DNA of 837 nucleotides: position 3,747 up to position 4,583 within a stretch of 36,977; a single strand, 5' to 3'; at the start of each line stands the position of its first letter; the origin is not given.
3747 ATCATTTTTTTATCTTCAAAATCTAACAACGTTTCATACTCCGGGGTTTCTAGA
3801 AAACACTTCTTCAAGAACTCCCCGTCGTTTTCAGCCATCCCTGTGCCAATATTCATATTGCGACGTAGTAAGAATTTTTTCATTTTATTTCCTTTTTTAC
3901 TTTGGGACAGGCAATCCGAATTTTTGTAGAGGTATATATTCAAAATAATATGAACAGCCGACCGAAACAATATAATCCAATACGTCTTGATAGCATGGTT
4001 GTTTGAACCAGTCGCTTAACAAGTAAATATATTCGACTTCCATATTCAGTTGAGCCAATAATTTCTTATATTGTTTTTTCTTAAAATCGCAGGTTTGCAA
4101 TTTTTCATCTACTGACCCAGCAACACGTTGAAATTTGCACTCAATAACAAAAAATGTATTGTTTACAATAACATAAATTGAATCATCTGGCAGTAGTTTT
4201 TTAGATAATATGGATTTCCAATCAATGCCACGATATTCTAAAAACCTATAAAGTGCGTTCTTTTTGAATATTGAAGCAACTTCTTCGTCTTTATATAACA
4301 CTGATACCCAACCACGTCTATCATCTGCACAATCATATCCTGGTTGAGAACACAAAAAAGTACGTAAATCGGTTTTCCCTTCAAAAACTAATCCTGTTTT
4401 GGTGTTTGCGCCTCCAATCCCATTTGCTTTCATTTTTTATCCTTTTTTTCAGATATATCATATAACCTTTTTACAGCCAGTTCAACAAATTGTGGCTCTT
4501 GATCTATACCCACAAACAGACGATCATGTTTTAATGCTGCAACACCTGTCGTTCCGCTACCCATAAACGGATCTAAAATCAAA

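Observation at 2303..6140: Four-gene operon: Dam-like MTase, DpnA-like MTase, mini PD-(D/E)XK protein and an appended P-loop NTPase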

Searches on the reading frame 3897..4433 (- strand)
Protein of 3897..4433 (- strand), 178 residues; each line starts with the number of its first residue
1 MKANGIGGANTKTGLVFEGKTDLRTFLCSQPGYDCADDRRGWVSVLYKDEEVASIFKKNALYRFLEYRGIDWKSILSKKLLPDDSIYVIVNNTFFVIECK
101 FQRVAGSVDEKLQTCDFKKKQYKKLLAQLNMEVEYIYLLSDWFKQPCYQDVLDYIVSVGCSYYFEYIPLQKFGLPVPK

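Call 3: search_protein_families(library=pfam, proteins=[window:3897-4433:-], max_evalue=0.1)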
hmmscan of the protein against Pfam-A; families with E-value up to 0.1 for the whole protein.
window:3897-4433:- (178 aa): 2 families
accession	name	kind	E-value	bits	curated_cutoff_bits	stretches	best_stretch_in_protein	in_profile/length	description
PF20472.4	PDDEXK_11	-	1.6e-05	25.1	23.7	1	88-112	57-81/145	PD-(D/E)XK nuclease superfamily domain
PF14684.11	Tricorn_C1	-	0.031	14.6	24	0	62-77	20-35/59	Tricorn protease C1 domain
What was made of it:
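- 3897..4433 (-): g3: 178-aa PD-(D/E)XK nuclease, inferred to be the restriction endonuclease of the cassette. PF20472, 25.1 bits against a cut-off of 23.7 (call 3).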

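Call 4: search_protein_families(library=padloc, proteins=[window:3897-4433:-], max_evalue=0.1)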
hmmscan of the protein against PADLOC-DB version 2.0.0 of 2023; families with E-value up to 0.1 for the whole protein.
window:3897-4433:- (178 aa): 0 families

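Call 5: search_protein_families(library=ncbifam, proteins=[window:3897-4433:-], max_evalue=0.1)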
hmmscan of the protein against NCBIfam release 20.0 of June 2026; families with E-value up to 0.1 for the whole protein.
window:3897-4433:- (178 aa): 1 family
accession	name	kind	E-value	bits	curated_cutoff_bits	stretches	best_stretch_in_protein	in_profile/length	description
NF049925.1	transpos_IS4_4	equivalog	0.045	12.5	250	1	46-77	51-82/449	IS4 family transposase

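Call 6: search_solved_structures(query=window:3897-4433:-, max_evalue=10, show_alignments=2)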
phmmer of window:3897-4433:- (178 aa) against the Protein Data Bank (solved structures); distinct sequences matched with E-value up to 10: 1.
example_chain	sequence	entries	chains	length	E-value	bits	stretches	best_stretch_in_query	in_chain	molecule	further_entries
3hnw_A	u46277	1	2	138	0.05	16.6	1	98-153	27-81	uncharacterized protein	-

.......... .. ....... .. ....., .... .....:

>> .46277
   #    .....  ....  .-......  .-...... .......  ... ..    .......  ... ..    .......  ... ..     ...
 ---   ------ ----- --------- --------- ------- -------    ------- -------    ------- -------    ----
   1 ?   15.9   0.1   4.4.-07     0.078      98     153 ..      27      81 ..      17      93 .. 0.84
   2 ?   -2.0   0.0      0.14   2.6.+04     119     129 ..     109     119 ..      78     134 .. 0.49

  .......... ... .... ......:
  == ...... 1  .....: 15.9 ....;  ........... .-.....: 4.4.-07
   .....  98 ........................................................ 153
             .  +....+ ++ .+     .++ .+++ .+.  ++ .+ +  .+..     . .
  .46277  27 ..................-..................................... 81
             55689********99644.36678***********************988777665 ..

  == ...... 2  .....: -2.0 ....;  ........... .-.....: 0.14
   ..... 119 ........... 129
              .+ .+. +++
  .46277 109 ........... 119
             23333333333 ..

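Call 9: find_homologous_proteins(query=window:3897-4433:-, max_evalue=0.001)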
Query window:3897-4433:- (178 aa): 6811 proteins with E <= 0.001 among 6876 candidates; the best 120 are listed.
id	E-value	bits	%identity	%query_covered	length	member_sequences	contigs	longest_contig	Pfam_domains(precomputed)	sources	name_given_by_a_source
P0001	1.2e-107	376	90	100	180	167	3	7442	PF20472.5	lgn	-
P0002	6.9e-107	373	90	100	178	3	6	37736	-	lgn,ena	-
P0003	8.5e-107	373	89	100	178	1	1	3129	-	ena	-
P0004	2.2e-106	371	90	100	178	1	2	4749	-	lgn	-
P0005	2.1e-104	365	89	100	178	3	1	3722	PF20472.5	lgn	-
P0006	2.5e-103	361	88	100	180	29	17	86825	PF20472.5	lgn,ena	-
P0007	2.9e-101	355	85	99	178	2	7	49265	PF20472.5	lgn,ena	-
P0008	2.5e-100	352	84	99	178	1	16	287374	PF20472.5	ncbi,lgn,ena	-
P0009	3.0e-100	351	84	99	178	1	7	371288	PF20472.5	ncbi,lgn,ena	-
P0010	5.5e-100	351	84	99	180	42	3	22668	PF20472.5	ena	-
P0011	8.0e-100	350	84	99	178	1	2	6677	PF20472.5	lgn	-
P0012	8.2e-100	350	84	99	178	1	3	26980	PF20472.5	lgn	-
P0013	9.6e-100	350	84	99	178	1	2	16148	PF20472.5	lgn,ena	-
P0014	1.4e-99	349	84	99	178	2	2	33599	PF20472.5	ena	-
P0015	4.4e-99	348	84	99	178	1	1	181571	PF20472.5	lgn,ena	-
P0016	1.2e-98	346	84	99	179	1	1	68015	PF20472.5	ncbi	-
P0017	1.1e-97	343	84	100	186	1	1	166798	PF20472.5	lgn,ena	-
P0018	1.2e-96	340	82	100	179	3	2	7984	PF20472.5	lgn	-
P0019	1.9e-96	339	81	100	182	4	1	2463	PF20472.5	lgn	-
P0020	4.8e-96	338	83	100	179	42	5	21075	PF20472.5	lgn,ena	-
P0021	1.2e-95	336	82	99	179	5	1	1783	PF20472.5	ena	-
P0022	1.2e-95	336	82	100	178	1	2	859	PF20472.5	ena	-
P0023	1.2e-95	336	83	100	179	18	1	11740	PF20472.5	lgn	-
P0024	1.6e-95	336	83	100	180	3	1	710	PF20472.5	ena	-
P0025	1.7e-95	336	81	100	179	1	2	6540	PF20472.5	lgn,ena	-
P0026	3.6e-95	335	83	100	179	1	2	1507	PF20472.5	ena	-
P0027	4.0e-95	335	83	99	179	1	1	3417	PF20472.5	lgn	-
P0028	5.0e-95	334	81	100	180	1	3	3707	PF20472.5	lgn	-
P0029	5.9e-95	334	81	99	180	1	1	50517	PF20472.5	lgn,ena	-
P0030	7.3e-95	334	80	100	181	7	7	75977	PF20472.5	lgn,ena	-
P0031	1.2e-94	333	81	100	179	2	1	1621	PF20472.5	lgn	-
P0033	3.1e-94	332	82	100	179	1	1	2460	PF20472.5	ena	-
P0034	4.1e-94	331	82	99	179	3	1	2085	PF20472.5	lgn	-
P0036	9.6e-94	330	81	100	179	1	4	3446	PF20472.5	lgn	-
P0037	5.1e-93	328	79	100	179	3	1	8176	PF20472.5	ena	-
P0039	1.2e-92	327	80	99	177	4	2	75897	PF20472.5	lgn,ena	-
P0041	6.1e-92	324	79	100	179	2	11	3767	PF20472.5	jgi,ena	-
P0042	6.4e-92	324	79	99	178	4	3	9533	PF20472.5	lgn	-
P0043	1.7e-91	323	79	100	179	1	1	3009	PF20472.5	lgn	-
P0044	5.5e-91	321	79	99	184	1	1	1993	PF20472.5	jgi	-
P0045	1.8e-90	320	78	100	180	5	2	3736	PF20472.5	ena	-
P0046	1.8e-90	320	79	100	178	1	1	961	PF20472.5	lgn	-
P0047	2.7e-90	319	74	100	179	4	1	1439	PF20472.5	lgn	-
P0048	3.0e-90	319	78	99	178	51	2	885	PF20472.5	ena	-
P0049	4.3e-90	318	76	100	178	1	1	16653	PF20472.5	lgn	-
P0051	2.0e-89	316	77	99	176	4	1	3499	PF20472.5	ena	-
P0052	2.2e-87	309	73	99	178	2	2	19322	PF20472.5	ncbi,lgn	-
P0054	8.3e-87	308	76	100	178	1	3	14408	PF20472.5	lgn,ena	-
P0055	1.5e-86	307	76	100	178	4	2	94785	PF20472.5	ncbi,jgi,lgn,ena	-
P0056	4.2e-86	305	76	100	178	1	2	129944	PF20472.5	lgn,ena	-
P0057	3.4e-85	302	76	99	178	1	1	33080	PF20472.5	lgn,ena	-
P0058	5.0e-85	302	76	100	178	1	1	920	PF20472.5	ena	-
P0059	7.2e-85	301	72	100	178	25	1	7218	PF20472.5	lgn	-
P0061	2.7e-83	296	75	100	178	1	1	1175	PF20472.5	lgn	-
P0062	2.8e-83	296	73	100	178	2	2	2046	PF20472.5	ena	-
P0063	4.8e-83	295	73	99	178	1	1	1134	PF20472.5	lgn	-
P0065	1.4e-82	294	75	99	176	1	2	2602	PF20472.5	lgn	-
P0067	3.4e-82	293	73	99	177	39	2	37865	PF20472.5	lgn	-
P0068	6.2e-82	292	74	100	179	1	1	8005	PF20472.5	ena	-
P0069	1.1e-81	291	73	99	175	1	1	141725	PF20472.5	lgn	-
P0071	2.1e-81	290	72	99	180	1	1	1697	PF20472.5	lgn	-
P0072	4.2e-81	289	71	100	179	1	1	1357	PF20472.5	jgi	jgi:hypothetical protein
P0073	4.7e-81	289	73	100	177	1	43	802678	PF20472.5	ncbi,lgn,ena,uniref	ncbi:PD-(D/E)XK nuclease superfamily protein [uncultured Helicobacter sp.]|uniref:PD-(D/E)XK nucleas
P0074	4.7e-81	289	73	99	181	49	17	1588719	PF20472.5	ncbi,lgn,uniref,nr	ncbi:hypothetical protein FBF91_01215 [Campylobacter upsaliensis]|uniref:PD-(D/E)XK nuclease superfa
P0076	8.9e-81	288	73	100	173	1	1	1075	PF20472.5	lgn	-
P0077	1.0e-80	288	74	99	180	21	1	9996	PF20472.5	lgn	-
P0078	1.3e-80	287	73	100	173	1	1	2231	PF20472.5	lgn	-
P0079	1.4e-80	287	72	99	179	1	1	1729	PF20472.5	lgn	-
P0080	1.6e-80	287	72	99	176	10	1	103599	PF20472.5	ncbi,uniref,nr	ncbi:PD-(D/E)XK nuclease superfamily protein [Helicobacter pullorum]|uniref:PD-(D/E)XK nuclease supe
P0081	1.7e-80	287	73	100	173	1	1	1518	PF20472.5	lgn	-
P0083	3.5e-80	286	73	100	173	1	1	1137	PF20472.5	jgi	-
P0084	5.7e-80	285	75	100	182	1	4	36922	PF20472.5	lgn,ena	-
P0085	1.0e-79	285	71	99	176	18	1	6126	PF20472.5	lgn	-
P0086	1.3e-79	284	73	99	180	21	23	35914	PF20472.5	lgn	-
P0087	2.1e-79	283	73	99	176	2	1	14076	PF20472.5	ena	-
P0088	2.2e-79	283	71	99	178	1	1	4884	PF20472.5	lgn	-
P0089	2.3e-79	283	70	100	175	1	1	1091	PF20472.5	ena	-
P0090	2.4e-79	283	74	100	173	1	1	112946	PF20472.5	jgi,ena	jgi:hypothetical protein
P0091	2.7e-79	283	73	99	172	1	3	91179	PF20472.5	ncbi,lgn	-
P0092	2.8e-79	283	72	100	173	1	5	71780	PF20472.5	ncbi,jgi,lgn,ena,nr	ncbi:MAG: hypothetical protein M9911_12815 [Saprospiraceae bacterium]|nr:hypothetical protein [Sapro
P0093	3.0e-79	283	72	100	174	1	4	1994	PF20472.5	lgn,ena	-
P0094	3.6e-79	283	73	100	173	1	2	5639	PF20472.5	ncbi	-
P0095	3.8e-79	283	73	100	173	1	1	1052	PF20472.5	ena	-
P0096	4.1e-79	283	72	99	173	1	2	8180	PF20472.5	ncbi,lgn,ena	-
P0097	4.2e-79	282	73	99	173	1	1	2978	PF20472.5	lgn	-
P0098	5.1e-79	282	73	99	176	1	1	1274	PF20472.5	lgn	-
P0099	5.3e-79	282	74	100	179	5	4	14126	PF20472.5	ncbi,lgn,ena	-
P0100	5.7e-79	282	72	100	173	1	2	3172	PF20472.5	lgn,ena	-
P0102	6.5e-79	282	72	100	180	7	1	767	PF20472.5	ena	-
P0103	8.6e-79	281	72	99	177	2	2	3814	PF20472.5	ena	-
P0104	9.4e-79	281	71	100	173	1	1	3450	PF20472.5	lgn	-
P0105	1.0e-78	281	72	100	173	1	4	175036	PF20472.5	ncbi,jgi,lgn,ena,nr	ncbi:MAG: hypothetical protein M0P32_09520 [Bacteroidales bacterium]|nr:hypothetical protein [Bacter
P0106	1.2e-78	281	72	99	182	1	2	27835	PF20472.5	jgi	jgi:hypothetical protein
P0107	1.3e-78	281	73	92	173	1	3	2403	PF20472.5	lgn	-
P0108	1.3e-78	281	73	99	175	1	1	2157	PF20472.5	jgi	jgi:hypothetical protein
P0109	1.4e-78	281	70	100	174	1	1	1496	PF20472.5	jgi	-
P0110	2.0e-78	280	72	100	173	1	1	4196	PF20472.5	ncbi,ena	-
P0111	3.0e-78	280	71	99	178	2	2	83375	PF20472.5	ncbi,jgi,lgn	jgi:hypothetical protein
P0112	3.8e-78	279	70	100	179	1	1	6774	PF20472.5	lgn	-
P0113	3.9e-78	279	70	100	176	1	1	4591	PF20472.5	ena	-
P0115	3.9e-78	279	69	100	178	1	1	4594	PF20472.5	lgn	-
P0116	4.0e-78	279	71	100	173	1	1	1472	PF20472.5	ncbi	-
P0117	4.2e-78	279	71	99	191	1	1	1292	PF20472.5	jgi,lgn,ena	jgi:hypothetical protein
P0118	4.4e-78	279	69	99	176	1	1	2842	PF20472.5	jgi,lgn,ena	-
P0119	4.5e-78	279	72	100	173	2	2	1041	PF20472.5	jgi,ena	-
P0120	4.6e-78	279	72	100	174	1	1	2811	PF20472.5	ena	-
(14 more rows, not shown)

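Call 13: find_related_loci(query=A1, collection=genome_contigs, flank=8000)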
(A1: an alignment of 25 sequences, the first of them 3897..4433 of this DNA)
Query A1 (178 aa) in genome_contigs; peptide patterns used: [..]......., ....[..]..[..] (x = any residue, [..] = any of these).
600 stretches matched a pattern (row limit reached: there are more); 569 encode a relative of the query (tblastn E <= 1e-3); the best 80 are kept; 80 distinct loci.
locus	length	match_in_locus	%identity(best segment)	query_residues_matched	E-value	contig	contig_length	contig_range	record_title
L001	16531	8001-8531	95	1-177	1e-113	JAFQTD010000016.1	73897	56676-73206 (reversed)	MAG: Alphaproteobacteria bacterium isolate RGIG2127 Goat_Colon-5__c196923, whole genome shotgun sequence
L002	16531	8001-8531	95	1-177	1e-113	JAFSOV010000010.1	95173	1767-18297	MAG: Alphaproteobacteria bacterium isolate RGIG3338 Goat_Reticulum-6__c216771, whole genome shotgun sequence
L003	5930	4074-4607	92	1-178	3e-113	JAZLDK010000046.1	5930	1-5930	MAG: Candidatus Enterousia sp. isolate T1900045036_TC20190029.MAGScoT_cleanbin_000012 SGB_4464_k141_2307519, whole genom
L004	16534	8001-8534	93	1-178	2e-105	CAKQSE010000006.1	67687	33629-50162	MAG: uncultured Alphaproteobacteria bacterium isolate REFINED_METABAT215_TOP10_CONTIGS_1500_ASSEMBLY_K77_MERGED__Hadza_M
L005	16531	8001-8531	84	1-177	5e-102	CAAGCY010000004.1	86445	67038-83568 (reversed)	MAG TPA_asm: Alphaproteobacteria bacterium, isolate HGM16787, WGS project CAAGCY010000000 data, contig: SRS476139_58_k11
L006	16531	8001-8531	83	1-177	5e-101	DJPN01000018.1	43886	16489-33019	MAG TPA_asm: Alphaproteobacteria bacterium UBA6411 UBA6411_contig_2163, whole genome shotgun sequence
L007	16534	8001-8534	82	1-178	1e-99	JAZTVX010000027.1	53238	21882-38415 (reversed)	MAG: Alphaproteobacteria bacterium isolate T1900045336_YK20190025.MAGScoT_cleanbin_000012 SGB_6600_k141_800620, whole ge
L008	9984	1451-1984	81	1-178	1e-98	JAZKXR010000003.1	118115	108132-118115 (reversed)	MAG: Alphaproteobacteria bacterium isolate T1900045117_TC20190111.MAGScoT_cleanbin_000011 SGB_4814_k141_1240032, whole g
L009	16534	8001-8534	83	1-178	3e-98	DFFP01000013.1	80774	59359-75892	MAG TPA_asm: Alphaproteobacteria bacterium UBA3773 UBA3773_contig_20228, whole genome shotgun sequence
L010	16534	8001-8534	81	1-178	2e-98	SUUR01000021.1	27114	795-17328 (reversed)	MAG: Alphaproteobacteria bacterium isolate SIG51 NODE_35468_length_27114_cov_3.897580, whole genome shotgun sequence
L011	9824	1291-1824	80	1-178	5e-97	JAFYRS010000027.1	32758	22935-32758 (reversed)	MAG: Akkermansia sp. isolate RGIG7361 Water_buffalos_Cecum-5__c197373, whole genome shotgun sequence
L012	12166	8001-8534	80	1-178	2e-96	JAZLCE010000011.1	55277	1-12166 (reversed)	MAG: Alphaproteobacteria bacterium isolate T1900045053_TC20190046.MAGScoT_cleanbin_000005 SGB_4532_k141_4105869, whole g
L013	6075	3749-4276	77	1-176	1e-91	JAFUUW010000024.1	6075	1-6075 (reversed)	MAG: Alphaproteobacteria bacterium isolate RGIG4847 Roe_deer_Rumen-1__c87270, whole genome shotgun sequence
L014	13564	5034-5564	73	1-177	2e-90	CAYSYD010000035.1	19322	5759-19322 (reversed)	MAG TPA_asm: uncultured Akkermansia sp. isolate SRP315200_co2_836 genome assembly, contig: NODE_2682_length_19322_cov_12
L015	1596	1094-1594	79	1-167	3e-93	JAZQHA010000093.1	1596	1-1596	MAG: Acutalibacteraceae bacterium isolate T1900044629_TS20190095.MAGScoT_cleanbin_000018 SGB_998_k141_1576366, whole gen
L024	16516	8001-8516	71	1-177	1e-80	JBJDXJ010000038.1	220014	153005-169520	MAG: Clostridia bacterium isolate LOHA14_bin.007 NODE_4_length_220014_cov_9.574743, whole genome shotgun sequence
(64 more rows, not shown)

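Call 29: search_protein_representatives(protein=window:3897-4433:-)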
Query: 178 residues. Proteins with E-value up to 0.001 (for the whole library): 846; up to 1e-10: 442; up to 1e-30: 85. The best 150 are listed.
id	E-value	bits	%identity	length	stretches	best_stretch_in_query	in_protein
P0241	2.4e-70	252.3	66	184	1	4-176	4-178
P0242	6.6e-70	250.9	63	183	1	4-178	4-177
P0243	1.6e-63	230.1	75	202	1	44-177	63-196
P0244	1.2e-59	217.4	78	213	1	58-177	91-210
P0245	3.9e-56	206.0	58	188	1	5-177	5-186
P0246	4.1e-56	205.9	67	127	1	53-178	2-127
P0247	5.2e-55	202.3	75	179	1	62-177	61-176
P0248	9.6e-51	188.4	71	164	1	44-159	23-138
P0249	1.5e-48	181.3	51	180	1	4-175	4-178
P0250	8.5e-47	175.5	53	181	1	4-177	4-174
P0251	2.1e-45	171.0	69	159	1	69-178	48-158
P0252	6.0e-45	169.5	79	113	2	104-176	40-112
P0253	6.1e-45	169.5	69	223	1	3-135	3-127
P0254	1.4e-44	168.4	76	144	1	76-172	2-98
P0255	1.7e-44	168.0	50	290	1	3-176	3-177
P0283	2.0e-36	141.7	47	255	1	15-176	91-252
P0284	2.1e-36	141.7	47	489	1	7-175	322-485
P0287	2.3e-35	138.3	51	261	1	20-171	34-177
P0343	3.3e-29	118.2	44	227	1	5-176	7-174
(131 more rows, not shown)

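Call 33: search_solved_structures(query=A3, max_evalue=10, show_alignments=3)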
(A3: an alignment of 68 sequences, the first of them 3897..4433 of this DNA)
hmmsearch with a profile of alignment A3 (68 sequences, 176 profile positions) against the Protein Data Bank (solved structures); distinct sequences matched with E-value up to 10: 3.
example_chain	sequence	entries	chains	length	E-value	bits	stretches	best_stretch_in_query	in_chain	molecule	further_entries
3hnw_A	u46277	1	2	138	0.023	17.8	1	98-160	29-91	uncharacterized protein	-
7kln_A1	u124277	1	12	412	0.11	15.5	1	93-128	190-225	Portal protein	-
8yf5_E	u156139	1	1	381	0.68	13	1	82-126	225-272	Exonuclease Rat1p and Rai1p interacting protein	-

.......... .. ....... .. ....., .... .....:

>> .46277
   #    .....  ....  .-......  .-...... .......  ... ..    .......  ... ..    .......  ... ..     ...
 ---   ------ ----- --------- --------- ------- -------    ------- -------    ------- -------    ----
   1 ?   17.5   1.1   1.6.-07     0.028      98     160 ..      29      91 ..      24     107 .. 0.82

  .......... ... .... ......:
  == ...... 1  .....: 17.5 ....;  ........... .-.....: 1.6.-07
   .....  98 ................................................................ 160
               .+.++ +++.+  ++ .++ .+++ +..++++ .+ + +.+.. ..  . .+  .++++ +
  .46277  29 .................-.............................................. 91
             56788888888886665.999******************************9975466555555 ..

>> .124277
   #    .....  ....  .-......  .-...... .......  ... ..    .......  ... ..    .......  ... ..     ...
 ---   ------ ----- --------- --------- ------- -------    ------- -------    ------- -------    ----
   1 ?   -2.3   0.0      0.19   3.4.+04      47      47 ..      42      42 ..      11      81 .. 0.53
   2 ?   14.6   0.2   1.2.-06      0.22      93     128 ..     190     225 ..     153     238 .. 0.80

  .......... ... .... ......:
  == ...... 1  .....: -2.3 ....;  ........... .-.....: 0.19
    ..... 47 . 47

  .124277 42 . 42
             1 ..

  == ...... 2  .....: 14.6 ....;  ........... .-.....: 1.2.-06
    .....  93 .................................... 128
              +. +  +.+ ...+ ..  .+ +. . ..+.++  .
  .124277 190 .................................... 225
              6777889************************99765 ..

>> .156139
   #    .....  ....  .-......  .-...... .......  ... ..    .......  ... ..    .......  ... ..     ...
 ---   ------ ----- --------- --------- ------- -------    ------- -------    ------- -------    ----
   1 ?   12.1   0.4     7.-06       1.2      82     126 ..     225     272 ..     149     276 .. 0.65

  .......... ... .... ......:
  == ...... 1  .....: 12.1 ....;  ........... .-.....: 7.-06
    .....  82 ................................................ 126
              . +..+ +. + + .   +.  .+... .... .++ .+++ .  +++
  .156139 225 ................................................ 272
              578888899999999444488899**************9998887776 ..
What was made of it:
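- Closest known: Small homodimeric Type IIP PD-. Different: There is no sequence similarity to any solved enzyme (calls 6, 33).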

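Call 35: search_dna_similar(query=window:3897-4433:-, collection=plasmids, mode=protein, max_rows=15)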
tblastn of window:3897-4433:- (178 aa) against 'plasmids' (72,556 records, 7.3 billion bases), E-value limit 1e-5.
Records with a match: 3; places in all: 3; records where one place covers at least 80% of the query: 2.
Best place of each record, by identity: <60% 3.
By first word of the organism name: Neisseria 2; Fructilactobacillus 1.
By predicted mobility (MOB-suite, as given by PLSDB): non-mobilizable 3.
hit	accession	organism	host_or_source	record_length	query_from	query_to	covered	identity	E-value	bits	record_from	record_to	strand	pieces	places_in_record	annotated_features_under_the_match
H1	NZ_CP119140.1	Neisseria gonorrhoeae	Homo sapiens,whole organism,blood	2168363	1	175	98%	54.7%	1e-35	174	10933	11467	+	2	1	none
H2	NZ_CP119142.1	Neisseria gonorrhoeae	Homo sapiens,whole organism,synovial ...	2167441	1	175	98%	54.7%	1e-35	174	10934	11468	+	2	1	none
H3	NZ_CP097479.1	Fructilactobacillus ixorae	Ixora coccinea L.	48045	1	112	63%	33.1%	3e-6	53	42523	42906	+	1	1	hypothetical protein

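Call 36: get_annotated_region(hit=H1, flank=5000)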
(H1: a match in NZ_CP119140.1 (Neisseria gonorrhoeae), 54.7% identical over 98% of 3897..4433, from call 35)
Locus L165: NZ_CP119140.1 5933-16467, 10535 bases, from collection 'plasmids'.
description: Neisseria gonorrhoeae strain 2022NG-0076 plasmid p2022NG-0076_1, complete sequence
organism: Neisseria gonorrhoeae (NCBI taxid 485)
taxonomy: Bacteria; Pseudomonadota; Betaproteobacteria; Neisseriales; Neisseriaceae; Neisseria; Neisseria gonorrhoeae
host: -; source: Homo sapiens,whole organism,blood; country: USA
typing (MOB-suite, as given by PLSDB): non-mobilizable
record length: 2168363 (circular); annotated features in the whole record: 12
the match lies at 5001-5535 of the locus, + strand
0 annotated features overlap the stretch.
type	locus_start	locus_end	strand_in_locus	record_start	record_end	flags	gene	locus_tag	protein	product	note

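Call 45: predict_structure(alignment_id=A3)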
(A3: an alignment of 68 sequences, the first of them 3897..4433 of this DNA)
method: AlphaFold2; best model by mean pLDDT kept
length: 178 residues; sequences in the alignment: 68
mean_pLDDT: 88.4   pTM: 0.84
mean pLDDT of the five models: 88.4, 87.9, 87.4, 87.4, 86.8
residues with pLDDT >= 90: 135; 70-90: 19; 50-70: 11; < 50: 13
segments of 3 or more residues with pLDDT < 50: 1-13
pLDDT, mean of each block of 10 residues (from residue 1): 40 58 91 96 97 96 97 96 96 96 73 93 97 96 93 96 92 88
secondary structure, 60 per line:
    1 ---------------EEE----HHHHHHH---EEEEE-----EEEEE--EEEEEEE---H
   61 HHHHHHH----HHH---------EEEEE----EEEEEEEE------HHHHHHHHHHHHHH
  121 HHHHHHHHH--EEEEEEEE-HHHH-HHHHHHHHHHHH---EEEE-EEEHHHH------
elements in order: E16-18 H23-29 E33-37 E43-47 E50-56 H60-67 E84-88 E93-100 H107-129 E132-139 H141-144 H146-157 E161-164 E166-168 H169-172
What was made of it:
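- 3897..4433 (-): The AF2 model has pLDDT 88.4 (call 45).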

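Call 47: search_protein_families(library=pfam, proteins=[L001:8555-9997:+, L024:8538-9401:+], max_evalue=0.01)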
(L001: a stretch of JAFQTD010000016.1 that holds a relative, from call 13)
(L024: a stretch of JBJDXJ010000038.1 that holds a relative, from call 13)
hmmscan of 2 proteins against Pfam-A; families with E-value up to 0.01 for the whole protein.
L001:8555-9997:+ (480 aa): 1 family
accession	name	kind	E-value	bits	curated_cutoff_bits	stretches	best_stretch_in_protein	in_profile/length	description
PF18862.6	ApeA_NTD1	-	2.4e-08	34.3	25.5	1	13-143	1-119/271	ApeA N-terminal domain 1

L024:8538-9401:+ (287 aa): 1 family
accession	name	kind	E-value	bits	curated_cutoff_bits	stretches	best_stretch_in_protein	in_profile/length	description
PF04556.18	DpnII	-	2.8e-111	371.7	23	1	6-283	2-277/278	DpnII restriction endonuclease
